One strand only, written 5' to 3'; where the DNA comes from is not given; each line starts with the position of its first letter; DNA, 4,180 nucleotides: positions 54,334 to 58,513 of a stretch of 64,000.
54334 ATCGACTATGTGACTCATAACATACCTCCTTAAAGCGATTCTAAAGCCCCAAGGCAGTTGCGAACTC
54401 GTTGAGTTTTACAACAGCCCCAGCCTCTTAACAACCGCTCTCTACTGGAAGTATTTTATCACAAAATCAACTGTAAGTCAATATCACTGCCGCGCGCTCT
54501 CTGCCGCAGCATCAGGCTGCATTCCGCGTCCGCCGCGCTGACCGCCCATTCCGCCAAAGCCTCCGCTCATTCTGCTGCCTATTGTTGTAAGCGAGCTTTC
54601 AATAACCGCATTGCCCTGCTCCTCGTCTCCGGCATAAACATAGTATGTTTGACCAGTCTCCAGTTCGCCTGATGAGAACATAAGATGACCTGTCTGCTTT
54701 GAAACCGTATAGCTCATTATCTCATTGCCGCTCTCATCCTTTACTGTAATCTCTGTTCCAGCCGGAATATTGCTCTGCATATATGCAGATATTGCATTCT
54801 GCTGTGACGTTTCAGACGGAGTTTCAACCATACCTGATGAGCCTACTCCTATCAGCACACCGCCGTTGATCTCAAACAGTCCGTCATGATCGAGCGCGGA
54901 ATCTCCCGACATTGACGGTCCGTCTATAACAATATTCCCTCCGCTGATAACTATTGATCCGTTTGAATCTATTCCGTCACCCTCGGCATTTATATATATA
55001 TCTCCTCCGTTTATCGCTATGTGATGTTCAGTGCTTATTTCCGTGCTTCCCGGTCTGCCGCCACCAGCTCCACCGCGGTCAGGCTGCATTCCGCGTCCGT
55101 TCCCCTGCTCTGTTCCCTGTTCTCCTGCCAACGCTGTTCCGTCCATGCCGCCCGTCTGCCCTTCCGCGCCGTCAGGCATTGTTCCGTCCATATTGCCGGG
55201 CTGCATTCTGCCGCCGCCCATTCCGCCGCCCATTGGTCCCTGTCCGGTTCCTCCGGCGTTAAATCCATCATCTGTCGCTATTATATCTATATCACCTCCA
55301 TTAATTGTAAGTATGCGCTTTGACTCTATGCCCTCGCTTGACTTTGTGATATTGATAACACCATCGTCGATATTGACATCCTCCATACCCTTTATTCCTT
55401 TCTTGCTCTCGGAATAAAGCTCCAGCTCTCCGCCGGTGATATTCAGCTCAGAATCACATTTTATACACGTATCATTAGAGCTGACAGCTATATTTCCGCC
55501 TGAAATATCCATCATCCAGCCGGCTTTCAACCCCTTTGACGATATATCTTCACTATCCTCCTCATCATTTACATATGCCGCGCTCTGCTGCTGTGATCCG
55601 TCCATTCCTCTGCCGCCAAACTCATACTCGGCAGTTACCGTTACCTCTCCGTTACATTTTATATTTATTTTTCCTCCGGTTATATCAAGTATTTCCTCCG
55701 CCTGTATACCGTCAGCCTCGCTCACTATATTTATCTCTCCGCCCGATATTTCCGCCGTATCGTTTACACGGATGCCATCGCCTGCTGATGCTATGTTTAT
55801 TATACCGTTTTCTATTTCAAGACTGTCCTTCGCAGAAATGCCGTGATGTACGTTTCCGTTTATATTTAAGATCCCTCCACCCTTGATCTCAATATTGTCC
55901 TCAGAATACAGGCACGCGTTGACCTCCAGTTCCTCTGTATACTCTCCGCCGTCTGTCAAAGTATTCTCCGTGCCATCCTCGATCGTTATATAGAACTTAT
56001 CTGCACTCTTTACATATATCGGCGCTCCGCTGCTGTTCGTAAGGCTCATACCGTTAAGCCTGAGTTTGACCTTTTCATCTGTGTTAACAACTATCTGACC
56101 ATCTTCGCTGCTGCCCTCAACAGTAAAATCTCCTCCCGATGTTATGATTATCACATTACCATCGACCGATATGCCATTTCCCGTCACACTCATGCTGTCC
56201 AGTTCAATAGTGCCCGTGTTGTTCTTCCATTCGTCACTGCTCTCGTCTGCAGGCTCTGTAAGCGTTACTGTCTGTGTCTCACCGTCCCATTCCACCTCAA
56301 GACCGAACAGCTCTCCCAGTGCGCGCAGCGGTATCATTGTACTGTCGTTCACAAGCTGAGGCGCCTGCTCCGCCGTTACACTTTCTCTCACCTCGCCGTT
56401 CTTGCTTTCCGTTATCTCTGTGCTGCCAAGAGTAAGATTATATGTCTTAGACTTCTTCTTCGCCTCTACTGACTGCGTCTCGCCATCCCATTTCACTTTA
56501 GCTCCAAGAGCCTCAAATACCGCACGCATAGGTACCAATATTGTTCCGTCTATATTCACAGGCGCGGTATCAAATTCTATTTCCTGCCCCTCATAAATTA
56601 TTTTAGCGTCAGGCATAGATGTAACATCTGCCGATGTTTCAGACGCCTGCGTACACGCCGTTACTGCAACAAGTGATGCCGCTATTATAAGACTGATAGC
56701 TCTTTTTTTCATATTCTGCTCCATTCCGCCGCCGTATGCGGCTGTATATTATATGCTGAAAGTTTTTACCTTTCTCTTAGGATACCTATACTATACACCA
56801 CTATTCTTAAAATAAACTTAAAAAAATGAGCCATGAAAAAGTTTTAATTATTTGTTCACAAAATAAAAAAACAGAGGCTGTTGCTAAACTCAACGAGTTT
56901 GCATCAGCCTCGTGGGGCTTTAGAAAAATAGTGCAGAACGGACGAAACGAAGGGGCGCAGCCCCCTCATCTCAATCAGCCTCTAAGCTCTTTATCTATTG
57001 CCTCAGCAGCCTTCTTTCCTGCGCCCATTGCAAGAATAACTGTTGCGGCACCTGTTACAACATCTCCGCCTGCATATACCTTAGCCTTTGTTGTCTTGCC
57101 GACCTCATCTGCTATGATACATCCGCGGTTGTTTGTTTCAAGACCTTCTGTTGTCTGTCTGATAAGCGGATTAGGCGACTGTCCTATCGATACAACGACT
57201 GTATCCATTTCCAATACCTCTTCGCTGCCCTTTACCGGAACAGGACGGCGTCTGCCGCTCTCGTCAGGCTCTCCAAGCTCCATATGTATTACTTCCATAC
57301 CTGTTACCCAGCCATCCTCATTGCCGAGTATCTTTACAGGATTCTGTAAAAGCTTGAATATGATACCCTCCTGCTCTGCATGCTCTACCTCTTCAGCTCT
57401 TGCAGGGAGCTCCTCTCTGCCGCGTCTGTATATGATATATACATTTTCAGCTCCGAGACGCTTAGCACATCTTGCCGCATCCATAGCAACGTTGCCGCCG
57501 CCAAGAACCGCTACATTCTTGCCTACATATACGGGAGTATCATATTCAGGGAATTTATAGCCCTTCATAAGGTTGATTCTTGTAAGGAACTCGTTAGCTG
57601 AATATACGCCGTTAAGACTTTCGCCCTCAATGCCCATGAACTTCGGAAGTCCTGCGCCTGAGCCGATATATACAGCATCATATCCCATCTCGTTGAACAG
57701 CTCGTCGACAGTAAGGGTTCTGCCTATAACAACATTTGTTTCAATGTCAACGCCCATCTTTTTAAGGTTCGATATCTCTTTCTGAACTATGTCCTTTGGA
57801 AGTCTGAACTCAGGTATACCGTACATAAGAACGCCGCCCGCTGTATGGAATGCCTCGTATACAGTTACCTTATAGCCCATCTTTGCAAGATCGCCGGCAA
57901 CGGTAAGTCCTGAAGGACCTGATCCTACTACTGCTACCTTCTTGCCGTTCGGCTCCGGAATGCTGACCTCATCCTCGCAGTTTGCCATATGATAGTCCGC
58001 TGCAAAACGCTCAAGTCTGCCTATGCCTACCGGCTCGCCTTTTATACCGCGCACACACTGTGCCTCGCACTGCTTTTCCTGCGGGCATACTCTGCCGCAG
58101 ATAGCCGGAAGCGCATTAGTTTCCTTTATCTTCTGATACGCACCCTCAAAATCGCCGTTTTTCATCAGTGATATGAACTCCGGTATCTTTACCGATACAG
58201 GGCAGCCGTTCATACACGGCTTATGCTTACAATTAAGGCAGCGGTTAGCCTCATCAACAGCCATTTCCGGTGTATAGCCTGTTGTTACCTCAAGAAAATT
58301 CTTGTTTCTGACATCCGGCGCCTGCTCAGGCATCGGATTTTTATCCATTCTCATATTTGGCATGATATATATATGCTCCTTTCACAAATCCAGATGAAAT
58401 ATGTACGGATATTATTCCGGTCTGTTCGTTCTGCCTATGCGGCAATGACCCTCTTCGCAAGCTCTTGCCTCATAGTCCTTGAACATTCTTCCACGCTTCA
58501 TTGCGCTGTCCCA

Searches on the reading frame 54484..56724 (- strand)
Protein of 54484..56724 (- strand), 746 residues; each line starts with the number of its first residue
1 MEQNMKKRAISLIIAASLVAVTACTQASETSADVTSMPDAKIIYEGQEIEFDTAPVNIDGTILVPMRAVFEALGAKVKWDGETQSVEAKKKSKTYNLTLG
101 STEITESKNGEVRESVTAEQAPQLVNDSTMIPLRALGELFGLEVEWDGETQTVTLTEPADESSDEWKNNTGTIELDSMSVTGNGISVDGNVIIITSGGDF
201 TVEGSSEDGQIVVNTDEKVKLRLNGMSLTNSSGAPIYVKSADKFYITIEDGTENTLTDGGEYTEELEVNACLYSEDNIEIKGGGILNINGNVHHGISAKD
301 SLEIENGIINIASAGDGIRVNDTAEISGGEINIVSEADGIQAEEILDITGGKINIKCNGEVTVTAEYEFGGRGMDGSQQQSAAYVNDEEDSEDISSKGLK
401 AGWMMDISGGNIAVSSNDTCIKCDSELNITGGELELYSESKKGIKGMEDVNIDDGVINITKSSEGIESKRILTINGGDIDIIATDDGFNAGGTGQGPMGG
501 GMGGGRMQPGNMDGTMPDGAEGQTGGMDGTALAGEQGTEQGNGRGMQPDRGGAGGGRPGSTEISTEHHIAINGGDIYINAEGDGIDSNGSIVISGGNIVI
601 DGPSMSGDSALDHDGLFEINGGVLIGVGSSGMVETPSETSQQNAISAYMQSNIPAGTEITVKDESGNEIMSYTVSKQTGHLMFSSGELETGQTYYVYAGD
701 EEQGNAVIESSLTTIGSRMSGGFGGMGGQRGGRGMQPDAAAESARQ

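Call 10: search_protein_families(library=pfam, proteins=[window:54484-56724:-])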
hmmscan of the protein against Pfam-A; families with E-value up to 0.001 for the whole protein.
window:54484-56724:- (746 aa): 2 families
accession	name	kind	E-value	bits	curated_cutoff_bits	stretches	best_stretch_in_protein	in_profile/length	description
PF14262.12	Cthe_2159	-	1.8e-75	254.1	25.8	3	188-438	1-258/262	Carbohydrate-binding domain-containing protein Cthe_2159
PF07833.16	Cu_amine_oxidN1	-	1.1e-32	112.6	24.2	1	45-154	3-107/108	Copper amine oxidase N-terminal domain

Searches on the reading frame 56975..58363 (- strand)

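Call 10: search_protein_families(library=pfam, proteins=[window:56975-58363:-])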
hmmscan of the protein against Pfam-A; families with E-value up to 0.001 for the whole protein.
window:56975-58363:- (462 aa): 10 families
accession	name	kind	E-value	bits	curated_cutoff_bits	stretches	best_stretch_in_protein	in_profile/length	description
PF14691.11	Fer4_20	-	2.9e-43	146.7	25.8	1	19-128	1-111/113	Dihydroprymidine dehydrogenase domain II, 4Fe-4S cluster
PF07992.20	Pyr_redox_2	-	2.2e-35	123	26.1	1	141-449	1-291/291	Pyridine nucleotide-disulphide oxidoreductase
PF00070.33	Pyr_redox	-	4.4e-13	50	22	2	283-357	1-78/82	Pyridine nucleotide-disulphide oxidoreductase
PF02826.25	2-Hacid_dh_C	-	2.8e-07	30.5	25.1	0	130-174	26-70/178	D-isomer specific 2-hydroxyacid dehydrogenase, NAD binding domain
PF13738.12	Pyr_redox_3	-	1.4e-06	28.2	30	0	278-315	161-197/305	Pyridine nucleotide-disulphide oxidoreductase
PF13450.12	NAD_binding_8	-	1.5e-06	28.9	21.9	1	145-178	1-34/68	NAD(P)-binding Rossmann-like domain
PF01946.23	Thi4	-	1.9e-05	24.4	26.2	1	142-206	19-83/235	Thi4 family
PF12831.13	FAD_oxidored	-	0.0001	22.2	27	0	143-180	2-39/416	FAD dependent oxidoreductase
PF01262.27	AlaDh_PNT_C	-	0.00011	22.1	23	0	283-311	30-57/214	Alanine dehydrogenase/PNT, C-terminal domain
PF01266.30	DAO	-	0.00012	22.2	27.9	1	142-176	1-35/353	FAD dependent oxidoreductase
